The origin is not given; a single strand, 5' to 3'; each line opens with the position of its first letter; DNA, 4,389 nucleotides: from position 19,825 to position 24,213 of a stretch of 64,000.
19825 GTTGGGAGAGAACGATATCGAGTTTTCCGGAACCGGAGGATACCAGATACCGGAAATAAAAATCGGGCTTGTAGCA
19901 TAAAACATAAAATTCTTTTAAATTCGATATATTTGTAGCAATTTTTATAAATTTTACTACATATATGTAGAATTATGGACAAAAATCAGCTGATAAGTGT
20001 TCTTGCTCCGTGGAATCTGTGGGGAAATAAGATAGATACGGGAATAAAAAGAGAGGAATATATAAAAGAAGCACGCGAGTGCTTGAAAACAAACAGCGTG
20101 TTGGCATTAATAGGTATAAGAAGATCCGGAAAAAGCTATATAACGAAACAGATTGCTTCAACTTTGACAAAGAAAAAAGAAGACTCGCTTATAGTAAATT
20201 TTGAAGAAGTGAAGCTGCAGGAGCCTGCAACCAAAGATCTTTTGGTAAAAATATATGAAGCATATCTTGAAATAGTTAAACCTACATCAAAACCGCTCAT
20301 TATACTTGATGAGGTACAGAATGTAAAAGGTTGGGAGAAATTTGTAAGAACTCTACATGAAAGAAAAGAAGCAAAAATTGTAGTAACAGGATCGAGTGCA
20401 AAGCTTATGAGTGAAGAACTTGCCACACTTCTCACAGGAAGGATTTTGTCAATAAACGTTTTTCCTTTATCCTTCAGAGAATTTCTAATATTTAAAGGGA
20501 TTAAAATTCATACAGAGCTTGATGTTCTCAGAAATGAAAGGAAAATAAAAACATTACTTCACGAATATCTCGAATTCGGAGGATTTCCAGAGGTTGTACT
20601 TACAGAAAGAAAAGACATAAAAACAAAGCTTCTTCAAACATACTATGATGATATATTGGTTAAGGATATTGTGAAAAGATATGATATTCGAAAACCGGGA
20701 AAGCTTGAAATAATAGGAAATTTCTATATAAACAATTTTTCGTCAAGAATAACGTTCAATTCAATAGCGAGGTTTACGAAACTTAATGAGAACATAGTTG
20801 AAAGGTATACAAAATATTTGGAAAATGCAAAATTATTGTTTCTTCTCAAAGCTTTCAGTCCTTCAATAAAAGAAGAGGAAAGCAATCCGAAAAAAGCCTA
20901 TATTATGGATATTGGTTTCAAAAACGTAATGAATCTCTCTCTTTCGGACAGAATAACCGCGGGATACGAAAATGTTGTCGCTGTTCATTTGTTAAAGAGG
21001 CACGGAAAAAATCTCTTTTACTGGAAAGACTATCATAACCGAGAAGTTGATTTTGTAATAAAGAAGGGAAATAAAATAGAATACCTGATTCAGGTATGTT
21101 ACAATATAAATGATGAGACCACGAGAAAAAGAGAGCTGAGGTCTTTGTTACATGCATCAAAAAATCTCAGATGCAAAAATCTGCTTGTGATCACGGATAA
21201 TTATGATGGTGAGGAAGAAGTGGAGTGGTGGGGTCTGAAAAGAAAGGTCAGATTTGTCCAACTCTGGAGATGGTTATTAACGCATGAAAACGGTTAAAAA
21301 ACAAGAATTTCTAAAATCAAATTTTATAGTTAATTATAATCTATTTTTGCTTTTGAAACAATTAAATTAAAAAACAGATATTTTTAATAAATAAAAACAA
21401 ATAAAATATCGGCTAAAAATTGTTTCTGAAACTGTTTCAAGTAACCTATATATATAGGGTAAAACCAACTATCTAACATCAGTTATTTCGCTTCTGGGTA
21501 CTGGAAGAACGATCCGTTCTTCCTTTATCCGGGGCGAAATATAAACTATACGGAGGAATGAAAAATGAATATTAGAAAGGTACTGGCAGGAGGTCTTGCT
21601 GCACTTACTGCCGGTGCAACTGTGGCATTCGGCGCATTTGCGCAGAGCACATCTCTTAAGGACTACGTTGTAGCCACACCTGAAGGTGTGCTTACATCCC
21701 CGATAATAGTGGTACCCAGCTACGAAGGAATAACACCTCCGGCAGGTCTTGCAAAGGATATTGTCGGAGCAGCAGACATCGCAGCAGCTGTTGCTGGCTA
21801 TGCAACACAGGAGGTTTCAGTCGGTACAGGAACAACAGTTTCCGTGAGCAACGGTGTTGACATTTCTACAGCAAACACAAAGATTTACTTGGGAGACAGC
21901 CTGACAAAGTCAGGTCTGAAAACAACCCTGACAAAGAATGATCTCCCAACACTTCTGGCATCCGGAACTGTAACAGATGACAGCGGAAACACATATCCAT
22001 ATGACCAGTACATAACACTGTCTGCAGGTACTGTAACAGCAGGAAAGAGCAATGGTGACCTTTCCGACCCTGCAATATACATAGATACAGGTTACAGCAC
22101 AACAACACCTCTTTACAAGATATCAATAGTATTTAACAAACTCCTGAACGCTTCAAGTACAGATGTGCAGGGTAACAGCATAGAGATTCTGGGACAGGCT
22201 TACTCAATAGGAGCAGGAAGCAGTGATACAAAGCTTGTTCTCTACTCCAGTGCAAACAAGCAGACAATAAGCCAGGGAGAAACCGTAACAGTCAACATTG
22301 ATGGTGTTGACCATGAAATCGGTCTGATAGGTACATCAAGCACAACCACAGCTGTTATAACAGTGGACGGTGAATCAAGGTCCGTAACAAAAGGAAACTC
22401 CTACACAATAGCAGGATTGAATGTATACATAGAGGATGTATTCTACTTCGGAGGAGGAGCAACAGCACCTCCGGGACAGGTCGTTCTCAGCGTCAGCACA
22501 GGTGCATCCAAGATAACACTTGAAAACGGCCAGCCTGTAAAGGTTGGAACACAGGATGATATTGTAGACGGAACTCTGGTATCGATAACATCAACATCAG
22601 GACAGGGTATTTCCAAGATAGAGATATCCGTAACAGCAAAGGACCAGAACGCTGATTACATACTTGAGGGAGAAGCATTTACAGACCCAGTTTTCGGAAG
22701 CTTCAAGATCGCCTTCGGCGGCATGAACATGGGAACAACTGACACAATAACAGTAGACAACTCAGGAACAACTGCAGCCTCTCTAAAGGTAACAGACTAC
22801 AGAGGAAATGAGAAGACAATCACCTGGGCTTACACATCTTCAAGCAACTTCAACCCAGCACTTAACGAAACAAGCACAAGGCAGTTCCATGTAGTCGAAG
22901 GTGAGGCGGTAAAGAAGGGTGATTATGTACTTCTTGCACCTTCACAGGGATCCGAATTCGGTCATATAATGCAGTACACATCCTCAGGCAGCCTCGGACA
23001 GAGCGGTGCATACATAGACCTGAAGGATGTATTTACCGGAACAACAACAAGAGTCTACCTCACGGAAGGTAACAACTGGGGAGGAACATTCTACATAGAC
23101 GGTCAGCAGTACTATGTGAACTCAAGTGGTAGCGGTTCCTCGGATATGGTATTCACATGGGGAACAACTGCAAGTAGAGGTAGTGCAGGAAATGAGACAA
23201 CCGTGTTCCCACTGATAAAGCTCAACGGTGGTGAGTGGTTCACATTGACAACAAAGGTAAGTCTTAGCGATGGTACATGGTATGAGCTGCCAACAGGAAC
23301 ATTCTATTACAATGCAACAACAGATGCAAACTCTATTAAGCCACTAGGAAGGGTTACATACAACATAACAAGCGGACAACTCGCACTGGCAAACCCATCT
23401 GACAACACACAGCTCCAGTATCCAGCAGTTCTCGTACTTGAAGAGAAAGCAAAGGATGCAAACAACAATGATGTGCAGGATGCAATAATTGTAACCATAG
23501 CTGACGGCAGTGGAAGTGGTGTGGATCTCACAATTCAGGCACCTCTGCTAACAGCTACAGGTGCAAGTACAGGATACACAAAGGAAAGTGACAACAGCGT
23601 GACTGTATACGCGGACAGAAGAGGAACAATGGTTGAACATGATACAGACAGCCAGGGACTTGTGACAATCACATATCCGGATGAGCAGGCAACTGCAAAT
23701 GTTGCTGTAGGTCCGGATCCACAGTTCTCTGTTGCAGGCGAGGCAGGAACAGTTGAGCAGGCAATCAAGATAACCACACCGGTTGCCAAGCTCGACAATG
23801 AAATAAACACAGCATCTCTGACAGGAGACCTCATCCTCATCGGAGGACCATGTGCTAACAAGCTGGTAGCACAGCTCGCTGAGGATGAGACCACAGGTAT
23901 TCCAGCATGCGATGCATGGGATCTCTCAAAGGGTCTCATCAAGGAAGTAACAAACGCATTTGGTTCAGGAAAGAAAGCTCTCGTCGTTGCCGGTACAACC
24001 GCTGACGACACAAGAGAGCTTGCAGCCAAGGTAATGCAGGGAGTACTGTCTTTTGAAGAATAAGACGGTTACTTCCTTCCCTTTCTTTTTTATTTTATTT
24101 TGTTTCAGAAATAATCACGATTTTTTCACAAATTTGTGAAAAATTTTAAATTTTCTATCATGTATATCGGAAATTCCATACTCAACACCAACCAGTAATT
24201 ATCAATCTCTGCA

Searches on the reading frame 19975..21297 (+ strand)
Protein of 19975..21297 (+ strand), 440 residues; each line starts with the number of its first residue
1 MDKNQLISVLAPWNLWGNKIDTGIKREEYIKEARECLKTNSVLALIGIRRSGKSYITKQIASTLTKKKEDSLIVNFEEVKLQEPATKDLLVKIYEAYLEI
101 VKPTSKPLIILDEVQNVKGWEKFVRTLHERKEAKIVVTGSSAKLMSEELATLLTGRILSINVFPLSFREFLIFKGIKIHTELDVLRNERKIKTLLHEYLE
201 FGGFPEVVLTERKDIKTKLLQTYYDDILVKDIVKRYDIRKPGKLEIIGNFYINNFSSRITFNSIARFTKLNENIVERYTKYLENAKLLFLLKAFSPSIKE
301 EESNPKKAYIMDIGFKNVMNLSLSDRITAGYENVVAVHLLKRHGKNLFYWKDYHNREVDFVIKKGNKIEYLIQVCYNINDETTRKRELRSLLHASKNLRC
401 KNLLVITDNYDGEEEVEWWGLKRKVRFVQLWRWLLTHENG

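Call 121: search_protein_families(library=pfam, max_evalue=0.001, proteins=[P0132, P0135, P0137, P0138, P0139, P0140, P0141, P0143])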
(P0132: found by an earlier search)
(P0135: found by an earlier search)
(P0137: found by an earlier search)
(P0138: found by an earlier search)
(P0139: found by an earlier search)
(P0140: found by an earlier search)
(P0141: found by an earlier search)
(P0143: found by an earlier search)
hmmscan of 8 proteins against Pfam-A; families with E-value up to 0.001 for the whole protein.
P0132 (947 aa): 5 families
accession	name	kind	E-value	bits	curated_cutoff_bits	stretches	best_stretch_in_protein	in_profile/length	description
PF00270.35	DEAD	-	3.4e-38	131.4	26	1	24-194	1-165/167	DEAD/DEAH box helicase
PF08494.16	DEAD_assoc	-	3.2e-33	115.6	23.5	1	610-785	1-191/191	DEAD/H associated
PF00271.37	Helicase_C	-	6.1e-23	81.6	23.5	1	248-352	3-107/110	Helicase conserved C-terminal domain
PF19306.5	WH_Lhr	-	1.7e-12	47.5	27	1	383-537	5-163/168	Large helicase-related protein, winged helix domain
PF04851.21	ResIII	-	5.4e-10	39.9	22.5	1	27-190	8-162/164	Type III restriction enzyme, res subunit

P0135 (832 aa): 1 family
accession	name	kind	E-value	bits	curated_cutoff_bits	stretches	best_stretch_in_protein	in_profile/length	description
PF05124.17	S_layer_C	-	9e-20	71.5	23.9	1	62-825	26-175/177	S-layer like family, outer domain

P0137 (554 aa): 3 families
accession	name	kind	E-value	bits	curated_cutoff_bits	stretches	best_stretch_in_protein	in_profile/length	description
PF00749.27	tRNA-synt_1c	-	3.6e-80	269.7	23.4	1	97-401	2-313/314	tRNA synthetases class I (E and Q), catalytic domain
PF03950.23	tRNA-synt_1c_C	-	9.5e-13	48.6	23.9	1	404-470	1-70/91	tRNA synthetases class I (E and Q), anti-codon binding domain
PF20974.2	tRNA-synt_1c_C2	-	2e-07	32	23.9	1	492-540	1-69/69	tRNA synthetases class I (E and Q), anti-codon binding domain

P0138 (424 aa): 3 families
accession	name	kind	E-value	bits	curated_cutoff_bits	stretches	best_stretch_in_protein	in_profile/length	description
PF13173.12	AAA_14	-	1.7e-32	112.6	27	1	44-163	3-129/129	AAA domain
PF13635.12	DUF4143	-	8.3e-28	97.6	28.1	1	214-362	1-154/160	Domain of unknown function (DUF4143)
PF04471.18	Mrr_cat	-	0.00042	20.9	21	0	322-401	13-88/115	Restriction endonuclease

P0139 (440 aa): 4 families
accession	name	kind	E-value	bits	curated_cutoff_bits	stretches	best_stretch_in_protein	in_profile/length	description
PF13173.12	AAA_14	-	7.7e-36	123.4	27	1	40-171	2-129/129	AAA domain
PF13635.12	DUF4143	-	2e-21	76.8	28.1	1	230-376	2-159/160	Domain of unknown function (DUF4143)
PF01637.24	ATPase_2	-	1.3e-06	28.8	33.2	0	77-169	83-186/225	ATPase domain predominantly from Archaea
PF13401.12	AAA_22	-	7.6e-06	26.7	27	0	86-140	68-123/130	AAA domain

P0140 (412 aa): 4 families
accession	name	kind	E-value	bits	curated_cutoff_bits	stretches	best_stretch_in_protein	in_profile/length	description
PF01593.30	Amino_oxidase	-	1.6e-25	90.7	19.8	1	13-278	1-262/443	Flavin containing amine oxidoreductase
PF13450.12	NAD_binding_8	-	2.3e-15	57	21.9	1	8-74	1-68/68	NAD(P)-binding Rossmann-like domain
PF07156.20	Prenylcys_lyase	-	5.9e-06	26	27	1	326-412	267-354/363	Prenylcysteine lyase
PF01266.30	DAO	-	0.00082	19.4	27.9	0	5-41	1-44/353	FAD dependent oxidoreductase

P0141 (370 aa): 1 family
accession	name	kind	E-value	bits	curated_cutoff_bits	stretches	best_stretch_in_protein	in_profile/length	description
PF00579.31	tRNA-synt_1b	-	2.4e-43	149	21.1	1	63-352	3-292/292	tRNA synthetases class I (W and Y)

P0143 (342 aa): 0 families

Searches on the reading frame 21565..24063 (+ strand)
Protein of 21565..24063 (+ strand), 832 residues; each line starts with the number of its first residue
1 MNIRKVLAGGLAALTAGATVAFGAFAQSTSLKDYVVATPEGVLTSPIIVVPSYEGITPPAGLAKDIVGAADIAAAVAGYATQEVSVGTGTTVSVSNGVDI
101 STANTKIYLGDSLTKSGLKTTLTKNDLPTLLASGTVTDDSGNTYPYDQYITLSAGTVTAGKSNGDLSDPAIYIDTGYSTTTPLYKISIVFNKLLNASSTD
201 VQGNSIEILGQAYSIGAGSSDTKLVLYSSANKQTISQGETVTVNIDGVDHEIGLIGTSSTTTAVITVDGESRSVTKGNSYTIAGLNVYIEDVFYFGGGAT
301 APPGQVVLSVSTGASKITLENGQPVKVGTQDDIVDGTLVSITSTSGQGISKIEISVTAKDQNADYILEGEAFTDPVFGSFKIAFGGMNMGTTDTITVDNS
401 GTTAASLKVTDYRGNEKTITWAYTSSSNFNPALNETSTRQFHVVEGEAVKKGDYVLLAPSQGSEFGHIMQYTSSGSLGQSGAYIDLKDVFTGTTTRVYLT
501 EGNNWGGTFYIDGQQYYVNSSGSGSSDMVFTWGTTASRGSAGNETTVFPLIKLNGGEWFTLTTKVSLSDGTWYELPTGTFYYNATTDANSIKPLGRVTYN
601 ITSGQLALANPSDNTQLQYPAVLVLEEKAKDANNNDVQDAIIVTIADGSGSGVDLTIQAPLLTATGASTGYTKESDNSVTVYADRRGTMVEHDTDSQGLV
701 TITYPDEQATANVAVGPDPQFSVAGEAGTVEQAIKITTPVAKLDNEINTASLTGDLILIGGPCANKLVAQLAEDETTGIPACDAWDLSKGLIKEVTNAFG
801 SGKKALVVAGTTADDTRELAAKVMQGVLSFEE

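Call 121: search_protein_families(library=pfam, max_evalue=0.001, proteins=[P0132, P0135, P0137, P0138, P0139, P0140, P0141, P0143])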
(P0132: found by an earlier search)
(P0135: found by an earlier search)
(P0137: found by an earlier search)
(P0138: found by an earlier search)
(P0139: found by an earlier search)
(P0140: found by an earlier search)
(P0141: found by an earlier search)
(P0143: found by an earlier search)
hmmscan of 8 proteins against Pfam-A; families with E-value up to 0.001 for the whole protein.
P0132 (947 aa): 5 families
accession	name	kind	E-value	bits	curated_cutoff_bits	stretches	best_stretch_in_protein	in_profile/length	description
PF00270.35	DEAD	-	3.4e-38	131.4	26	1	24-194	1-165/167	DEAD/DEAH box helicase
PF08494.16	DEAD_assoc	-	3.2e-33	115.6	23.5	1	610-785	1-191/191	DEAD/H associated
PF00271.37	Helicase_C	-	6.1e-23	81.6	23.5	1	248-352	3-107/110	Helicase conserved C-terminal domain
PF19306.5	WH_Lhr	-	1.7e-12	47.5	27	1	383-537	5-163/168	Large helicase-related protein, winged helix domain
PF04851.21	ResIII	-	5.4e-10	39.9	22.5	1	27-190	8-162/164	Type III restriction enzyme, res subunit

P0135 (832 aa): 1 family
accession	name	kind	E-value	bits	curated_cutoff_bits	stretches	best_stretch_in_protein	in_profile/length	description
PF05124.17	S_layer_C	-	9e-20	71.5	23.9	1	62-825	26-175/177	S-layer like family, outer domain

P0137 (554 aa): 3 families
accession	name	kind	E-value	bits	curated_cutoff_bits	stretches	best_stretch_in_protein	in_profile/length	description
PF00749.27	tRNA-synt_1c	-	3.6e-80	269.7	23.4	1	97-401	2-313/314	tRNA synthetases class I (E and Q), catalytic domain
PF03950.23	tRNA-synt_1c_C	-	9.5e-13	48.6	23.9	1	404-470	1-70/91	tRNA synthetases class I (E and Q), anti-codon binding domain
PF20974.2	tRNA-synt_1c_C2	-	2e-07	32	23.9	1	492-540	1-69/69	tRNA synthetases class I (E and Q), anti-codon binding domain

P0138 (424 aa): 3 families
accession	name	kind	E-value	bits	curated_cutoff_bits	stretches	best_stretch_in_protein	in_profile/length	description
PF13173.12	AAA_14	-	1.7e-32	112.6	27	1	44-163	3-129/129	AAA domain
PF13635.12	DUF4143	-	8.3e-28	97.6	28.1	1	214-362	1-154/160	Domain of unknown function (DUF4143)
PF04471.18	Mrr_cat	-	0.00042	20.9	21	0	322-401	13-88/115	Restriction endonuclease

P0139 (440 aa): 4 families
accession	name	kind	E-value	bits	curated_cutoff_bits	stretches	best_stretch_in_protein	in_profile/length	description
PF13173.12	AAA_14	-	7.7e-36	123.4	27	1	40-171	2-129/129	AAA domain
PF13635.12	DUF4143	-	2e-21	76.8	28.1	1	230-376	2-159/160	Domain of unknown function (DUF4143)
PF01637.24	ATPase_2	-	1.3e-06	28.8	33.2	0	77-169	83-186/225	ATPase domain predominantly from Archaea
PF13401.12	AAA_22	-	7.6e-06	26.7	27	0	86-140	68-123/130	AAA domain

P0140 (412 aa): 4 families
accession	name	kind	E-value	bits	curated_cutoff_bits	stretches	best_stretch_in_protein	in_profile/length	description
PF01593.30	Amino_oxidase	-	1.6e-25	90.7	19.8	1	13-278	1-262/443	Flavin containing amine oxidoreductase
PF13450.12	NAD_binding_8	-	2.3e-15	57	21.9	1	8-74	1-68/68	NAD(P)-binding Rossmann-like domain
PF07156.20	Prenylcys_lyase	-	5.9e-06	26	27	1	326-412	267-354/363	Prenylcysteine lyase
PF01266.30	DAO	-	0.00082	19.4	27.9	0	5-41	1-44/353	FAD dependent oxidoreductase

P0141 (370 aa): 1 family
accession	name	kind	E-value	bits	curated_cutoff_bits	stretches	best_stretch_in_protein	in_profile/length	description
PF00579.31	tRNA-synt_1b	-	2.4e-43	149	21.1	1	63-352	3-292/292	tRNA synthetases class I (W and Y)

P0143 (342 aa): 0 families
